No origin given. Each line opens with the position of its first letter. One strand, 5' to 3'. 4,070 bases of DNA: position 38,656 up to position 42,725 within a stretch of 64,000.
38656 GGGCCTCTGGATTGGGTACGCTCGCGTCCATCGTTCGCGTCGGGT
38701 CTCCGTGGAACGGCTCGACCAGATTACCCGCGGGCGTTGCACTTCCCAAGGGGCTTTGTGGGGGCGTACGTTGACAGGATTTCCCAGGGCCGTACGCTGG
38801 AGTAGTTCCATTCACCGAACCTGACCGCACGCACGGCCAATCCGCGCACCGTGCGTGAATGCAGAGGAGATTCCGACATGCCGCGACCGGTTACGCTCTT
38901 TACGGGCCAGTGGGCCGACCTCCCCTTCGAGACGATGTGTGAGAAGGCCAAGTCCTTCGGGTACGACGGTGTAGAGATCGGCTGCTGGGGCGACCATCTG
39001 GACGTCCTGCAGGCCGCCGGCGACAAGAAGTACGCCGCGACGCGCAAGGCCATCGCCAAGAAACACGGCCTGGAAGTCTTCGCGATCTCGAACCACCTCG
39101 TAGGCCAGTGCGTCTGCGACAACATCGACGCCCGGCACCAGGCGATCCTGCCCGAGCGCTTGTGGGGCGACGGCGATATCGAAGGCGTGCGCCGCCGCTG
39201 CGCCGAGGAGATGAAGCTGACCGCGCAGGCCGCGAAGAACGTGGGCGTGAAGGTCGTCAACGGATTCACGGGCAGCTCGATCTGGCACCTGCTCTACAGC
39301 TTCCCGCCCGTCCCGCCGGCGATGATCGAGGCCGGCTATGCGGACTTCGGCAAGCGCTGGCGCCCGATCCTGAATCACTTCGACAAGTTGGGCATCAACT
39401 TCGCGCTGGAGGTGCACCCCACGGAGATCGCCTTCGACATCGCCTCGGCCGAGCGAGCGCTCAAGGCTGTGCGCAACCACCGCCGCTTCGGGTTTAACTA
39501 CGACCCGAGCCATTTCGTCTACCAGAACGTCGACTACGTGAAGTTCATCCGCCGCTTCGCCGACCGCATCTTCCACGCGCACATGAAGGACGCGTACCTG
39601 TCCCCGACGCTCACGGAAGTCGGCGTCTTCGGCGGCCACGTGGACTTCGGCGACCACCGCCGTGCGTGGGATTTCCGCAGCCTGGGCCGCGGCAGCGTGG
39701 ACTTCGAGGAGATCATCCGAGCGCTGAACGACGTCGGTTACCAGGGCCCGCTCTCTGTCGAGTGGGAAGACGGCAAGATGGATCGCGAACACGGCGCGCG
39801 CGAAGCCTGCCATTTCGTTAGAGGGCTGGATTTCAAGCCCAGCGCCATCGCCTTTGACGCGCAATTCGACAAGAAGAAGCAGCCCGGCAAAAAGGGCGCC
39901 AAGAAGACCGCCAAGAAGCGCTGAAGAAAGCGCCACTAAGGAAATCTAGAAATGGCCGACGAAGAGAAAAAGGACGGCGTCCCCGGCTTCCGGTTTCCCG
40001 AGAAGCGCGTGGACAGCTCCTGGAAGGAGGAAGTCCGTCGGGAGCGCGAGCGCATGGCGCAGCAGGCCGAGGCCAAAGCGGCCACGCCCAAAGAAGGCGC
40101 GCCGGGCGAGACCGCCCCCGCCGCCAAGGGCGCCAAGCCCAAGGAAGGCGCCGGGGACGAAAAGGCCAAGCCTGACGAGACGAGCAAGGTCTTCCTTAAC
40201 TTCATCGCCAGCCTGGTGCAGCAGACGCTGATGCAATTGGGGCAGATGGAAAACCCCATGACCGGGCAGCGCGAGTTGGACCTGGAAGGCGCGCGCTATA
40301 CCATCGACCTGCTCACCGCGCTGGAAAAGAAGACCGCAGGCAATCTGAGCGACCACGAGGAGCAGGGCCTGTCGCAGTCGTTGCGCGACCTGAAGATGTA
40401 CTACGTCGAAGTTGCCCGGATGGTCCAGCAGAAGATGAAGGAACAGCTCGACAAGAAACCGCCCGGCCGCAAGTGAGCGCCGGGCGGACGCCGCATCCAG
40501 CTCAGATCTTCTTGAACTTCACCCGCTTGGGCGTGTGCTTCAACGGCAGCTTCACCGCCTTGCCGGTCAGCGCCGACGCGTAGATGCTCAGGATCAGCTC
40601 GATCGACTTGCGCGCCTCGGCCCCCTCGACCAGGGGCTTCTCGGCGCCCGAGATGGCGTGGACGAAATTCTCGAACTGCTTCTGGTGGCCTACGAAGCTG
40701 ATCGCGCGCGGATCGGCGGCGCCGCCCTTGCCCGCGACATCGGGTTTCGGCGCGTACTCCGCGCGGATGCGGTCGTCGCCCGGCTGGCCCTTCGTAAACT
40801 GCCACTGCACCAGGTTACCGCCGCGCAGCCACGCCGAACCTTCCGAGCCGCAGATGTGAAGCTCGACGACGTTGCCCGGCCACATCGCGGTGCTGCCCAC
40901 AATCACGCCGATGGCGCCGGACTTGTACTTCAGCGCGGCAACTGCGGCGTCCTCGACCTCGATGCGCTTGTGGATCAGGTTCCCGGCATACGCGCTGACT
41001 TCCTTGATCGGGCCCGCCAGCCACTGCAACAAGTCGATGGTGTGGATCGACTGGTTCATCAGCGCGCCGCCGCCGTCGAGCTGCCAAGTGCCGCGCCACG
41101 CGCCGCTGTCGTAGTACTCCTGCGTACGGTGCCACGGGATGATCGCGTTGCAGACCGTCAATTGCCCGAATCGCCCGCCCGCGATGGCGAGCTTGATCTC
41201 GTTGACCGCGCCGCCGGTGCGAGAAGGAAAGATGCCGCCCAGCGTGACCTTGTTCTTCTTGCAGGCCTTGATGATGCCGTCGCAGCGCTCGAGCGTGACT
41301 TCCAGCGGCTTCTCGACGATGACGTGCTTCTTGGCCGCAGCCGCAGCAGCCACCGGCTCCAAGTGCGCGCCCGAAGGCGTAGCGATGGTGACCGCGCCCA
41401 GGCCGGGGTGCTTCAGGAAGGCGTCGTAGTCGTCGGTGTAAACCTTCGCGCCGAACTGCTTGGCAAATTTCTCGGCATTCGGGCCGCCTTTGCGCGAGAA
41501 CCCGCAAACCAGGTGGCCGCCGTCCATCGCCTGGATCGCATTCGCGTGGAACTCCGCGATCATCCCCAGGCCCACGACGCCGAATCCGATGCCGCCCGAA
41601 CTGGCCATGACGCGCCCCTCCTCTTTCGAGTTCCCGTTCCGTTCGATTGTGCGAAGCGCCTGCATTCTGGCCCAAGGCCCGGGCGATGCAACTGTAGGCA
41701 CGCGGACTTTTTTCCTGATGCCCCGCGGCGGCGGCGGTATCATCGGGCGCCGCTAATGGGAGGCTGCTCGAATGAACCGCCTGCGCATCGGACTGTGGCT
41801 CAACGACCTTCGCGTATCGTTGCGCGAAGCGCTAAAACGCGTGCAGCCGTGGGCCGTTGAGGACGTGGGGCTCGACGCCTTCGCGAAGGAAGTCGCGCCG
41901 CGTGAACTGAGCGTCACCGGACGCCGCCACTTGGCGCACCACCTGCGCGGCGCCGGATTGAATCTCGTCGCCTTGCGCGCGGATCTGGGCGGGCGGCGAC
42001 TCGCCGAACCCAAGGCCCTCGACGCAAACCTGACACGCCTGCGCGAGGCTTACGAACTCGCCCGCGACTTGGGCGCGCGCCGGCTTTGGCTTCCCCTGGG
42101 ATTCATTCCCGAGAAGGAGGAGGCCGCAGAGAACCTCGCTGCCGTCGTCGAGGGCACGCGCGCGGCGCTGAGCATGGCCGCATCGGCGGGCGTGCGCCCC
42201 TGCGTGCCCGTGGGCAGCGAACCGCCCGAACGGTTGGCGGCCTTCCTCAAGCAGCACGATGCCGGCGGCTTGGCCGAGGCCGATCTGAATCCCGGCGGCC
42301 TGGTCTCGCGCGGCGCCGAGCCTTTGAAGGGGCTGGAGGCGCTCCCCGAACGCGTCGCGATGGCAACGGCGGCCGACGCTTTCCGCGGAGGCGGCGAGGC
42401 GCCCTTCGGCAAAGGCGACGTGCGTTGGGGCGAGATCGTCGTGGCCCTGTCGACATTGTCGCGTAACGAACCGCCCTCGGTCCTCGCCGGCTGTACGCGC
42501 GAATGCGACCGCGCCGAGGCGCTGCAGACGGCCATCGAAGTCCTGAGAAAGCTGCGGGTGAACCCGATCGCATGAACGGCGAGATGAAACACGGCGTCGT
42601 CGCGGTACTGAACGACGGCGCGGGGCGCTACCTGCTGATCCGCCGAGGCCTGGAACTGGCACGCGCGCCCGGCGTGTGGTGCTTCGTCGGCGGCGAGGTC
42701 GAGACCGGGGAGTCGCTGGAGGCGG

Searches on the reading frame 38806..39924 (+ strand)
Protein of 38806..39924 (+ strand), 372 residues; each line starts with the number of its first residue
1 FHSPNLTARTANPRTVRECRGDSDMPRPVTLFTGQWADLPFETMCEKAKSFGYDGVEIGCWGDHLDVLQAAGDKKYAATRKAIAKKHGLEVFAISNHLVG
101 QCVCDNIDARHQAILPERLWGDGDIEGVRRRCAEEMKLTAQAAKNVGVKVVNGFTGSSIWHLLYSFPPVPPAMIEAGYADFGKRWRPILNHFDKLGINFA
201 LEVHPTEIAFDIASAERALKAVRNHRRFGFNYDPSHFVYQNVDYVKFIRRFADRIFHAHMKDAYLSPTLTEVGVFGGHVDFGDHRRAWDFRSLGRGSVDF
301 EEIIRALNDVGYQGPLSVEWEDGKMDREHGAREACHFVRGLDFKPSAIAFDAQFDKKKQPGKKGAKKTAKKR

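Call 7: search_protein_families(library=pfam, proteins=[window:38806-39924:+], max_evalue=0.01)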
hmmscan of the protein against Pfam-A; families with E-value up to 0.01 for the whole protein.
window:38806-39924:+ (372 aa): 1 family
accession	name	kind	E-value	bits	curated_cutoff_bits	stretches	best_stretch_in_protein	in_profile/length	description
PF01261.30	AP_endonuc_2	-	5.6e-40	138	31.1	1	46-339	2-247/249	Xylose isomerase-like TIM barrel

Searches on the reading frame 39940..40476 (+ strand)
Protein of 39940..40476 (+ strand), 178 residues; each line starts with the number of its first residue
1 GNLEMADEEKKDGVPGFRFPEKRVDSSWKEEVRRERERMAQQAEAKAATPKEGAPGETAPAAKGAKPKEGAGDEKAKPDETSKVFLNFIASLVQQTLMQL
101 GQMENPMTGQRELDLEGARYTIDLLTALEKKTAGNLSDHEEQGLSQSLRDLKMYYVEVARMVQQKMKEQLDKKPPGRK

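Call 7: search_protein_families(library=pfam, proteins=[window:39940-40476:+], max_evalue=0.01)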
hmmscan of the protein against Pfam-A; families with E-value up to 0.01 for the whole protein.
window:39940-40476:+ (178 aa): 1 family
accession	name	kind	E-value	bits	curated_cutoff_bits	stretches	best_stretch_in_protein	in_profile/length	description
PF08899.16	DUF1844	-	2.9e-24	85.4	27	1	85-157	4-76/76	Domain of unknown function (DUF1844)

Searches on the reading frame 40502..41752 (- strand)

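Call 7: search_protein_families(library=pfam, proteins=[window:40502-41752:-], max_evalue=0.01)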
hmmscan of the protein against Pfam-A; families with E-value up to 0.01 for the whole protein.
window:40502-41752:- (416 aa): 3 families
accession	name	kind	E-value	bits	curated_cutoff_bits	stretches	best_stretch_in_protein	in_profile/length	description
PF22725.1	GFO_IDH_MocA_C3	-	7.6e-30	103.9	27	1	185-307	3-123/124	GFO/IDH/MocA C-terminal domain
PF01408.29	GFO_IDH_MocA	-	5.9e-25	88.7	24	1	56-171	2-116/120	Oxidoreductase family, NAD-binding Rossmann fold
PF02894.22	GFO_IDH_MocA_C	-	8.5e-24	85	22.9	1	189-402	3-218/218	Oxidoreductase family, C-terminal alpha/beta domain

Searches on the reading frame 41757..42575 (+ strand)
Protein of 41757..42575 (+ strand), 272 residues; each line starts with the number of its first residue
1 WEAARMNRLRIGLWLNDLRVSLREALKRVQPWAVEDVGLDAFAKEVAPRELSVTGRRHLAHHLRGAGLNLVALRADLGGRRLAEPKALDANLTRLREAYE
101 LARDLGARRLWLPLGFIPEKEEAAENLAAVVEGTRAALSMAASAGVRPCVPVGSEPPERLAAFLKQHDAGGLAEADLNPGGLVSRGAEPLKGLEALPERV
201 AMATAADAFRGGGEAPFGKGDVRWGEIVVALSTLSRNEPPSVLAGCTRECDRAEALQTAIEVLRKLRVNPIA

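Call 7: search_protein_families(library=pfam, proteins=[window:41757-42575:+], max_evalue=0.01)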
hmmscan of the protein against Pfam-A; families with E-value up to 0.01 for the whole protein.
window:41757-42575:+ (272 aa): 1 family
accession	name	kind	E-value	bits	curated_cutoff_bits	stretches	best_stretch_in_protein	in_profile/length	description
PF01261.30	AP_endonuc_2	-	2.3e-09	37.8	31.1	1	34-265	4-248/249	Xylose isomerase-like TIM barrel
